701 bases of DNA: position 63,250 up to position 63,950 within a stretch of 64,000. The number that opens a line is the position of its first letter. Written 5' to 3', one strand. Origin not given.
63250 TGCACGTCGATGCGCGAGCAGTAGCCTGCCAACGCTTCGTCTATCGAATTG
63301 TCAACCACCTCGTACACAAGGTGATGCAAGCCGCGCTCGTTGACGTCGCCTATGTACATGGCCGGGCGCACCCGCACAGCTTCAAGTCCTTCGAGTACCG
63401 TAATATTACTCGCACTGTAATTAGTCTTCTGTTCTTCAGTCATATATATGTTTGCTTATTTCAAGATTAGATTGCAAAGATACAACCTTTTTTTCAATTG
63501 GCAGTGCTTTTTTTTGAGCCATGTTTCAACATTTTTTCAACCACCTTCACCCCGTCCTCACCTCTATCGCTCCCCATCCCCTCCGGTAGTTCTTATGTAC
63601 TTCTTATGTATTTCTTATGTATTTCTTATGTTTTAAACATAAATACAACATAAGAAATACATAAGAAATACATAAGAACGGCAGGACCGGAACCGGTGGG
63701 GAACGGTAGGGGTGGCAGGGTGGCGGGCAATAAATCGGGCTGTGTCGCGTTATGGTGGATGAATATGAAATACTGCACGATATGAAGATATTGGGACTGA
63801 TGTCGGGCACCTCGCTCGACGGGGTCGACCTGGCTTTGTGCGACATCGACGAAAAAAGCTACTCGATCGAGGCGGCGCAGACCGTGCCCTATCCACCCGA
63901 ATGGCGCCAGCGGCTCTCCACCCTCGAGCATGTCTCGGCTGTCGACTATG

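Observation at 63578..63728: Copy E upstream of gyrB: an extra arm unit and a canonical G-quadruplex motif in the right flank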

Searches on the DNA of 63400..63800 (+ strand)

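Call 66: search_dna_similar(query=window:63530-63735:+, collection=plasmids, mode=distant, max_rows=8)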
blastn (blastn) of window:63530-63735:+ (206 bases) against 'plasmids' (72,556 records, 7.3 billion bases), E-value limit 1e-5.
No match.

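Call 73: search_rna_families(source=window, start=63400, end=63800, threshold=evalue, max_evalue=1)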
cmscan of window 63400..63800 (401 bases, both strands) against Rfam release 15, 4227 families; matches with E-value up to 1: 30.
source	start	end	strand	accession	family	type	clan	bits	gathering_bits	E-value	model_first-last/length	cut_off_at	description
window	63549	63726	+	RF04209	MIR7533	Gene; miRNA;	-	46.6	230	2.6e-08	1-249/249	no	MIR7533 microRNA precursor family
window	63577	63691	+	RF04205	MIR2606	Gene; miRNA;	-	46.6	139.7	3.8e-06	1-165/165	no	MIR2606 microRNA precursor family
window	63577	63691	-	RF04205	MIR2606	Gene; miRNA;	-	45.8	139.7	5.7e-06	1-165/165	no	MIR2606 microRNA precursor family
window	63547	63723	-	RF04209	MIR7533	Gene; miRNA;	-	45.2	230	5.6e-08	1-249/249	no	MIR7533 microRNA precursor family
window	63582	63686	-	RF04202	MIR5380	Gene; miRNA;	-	44.7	150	5.8e-08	1-137/137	no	MIR5380 microRNA precursor family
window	63583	63685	+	RF04099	MIR837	Gene; miRNA;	-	43.4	117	8.9e-08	1-122/122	no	MIR837 microRNA precursor family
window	63601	63678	-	RF03578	mir-3910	Gene; miRNA;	-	41.4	95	3.3e-07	1-82/82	no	mir-3910 microRNA precursor family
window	63583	63685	-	RF04099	MIR837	Gene; miRNA;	-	41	117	4e-07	1-122/122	no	MIR837 microRNA precursor family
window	63600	63679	+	RF04096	mir-4433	Gene; miRNA;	-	40.5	77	7.9e-07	1-83/83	no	mir-4433 microRNA precursor family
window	63541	63729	+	RF04170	MIR7723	Gene; miRNA;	-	39.3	200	1.6e-06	1-235/235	no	MIR7723 microRNA precursor family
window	63564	63711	+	RF04127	MIR8007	Gene; miRNA;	-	38.5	195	7.5e-06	1-226/226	no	MIR8007 microRNA precursor family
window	63581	63691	-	RF04174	MIR4208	Gene; miRNA;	-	36.6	140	0.00043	1-191/191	no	MIR4208 microRNA precursor family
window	63583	63685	-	RF03872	MIR6426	Gene; miRNA;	-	36.3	96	1e-05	1-84/84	no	MIR6426 microRNA precursor family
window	63583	63685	-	RF03933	MIR6445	Gene; miRNA;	-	35.7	100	1.2e-05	1-117/117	no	MIR6445 microRNA precursor family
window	63582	63687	+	RF04174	MIR4208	Gene; miRNA;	-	32.3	140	0.0035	1-191/191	no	MIR4208 microRNA precursor family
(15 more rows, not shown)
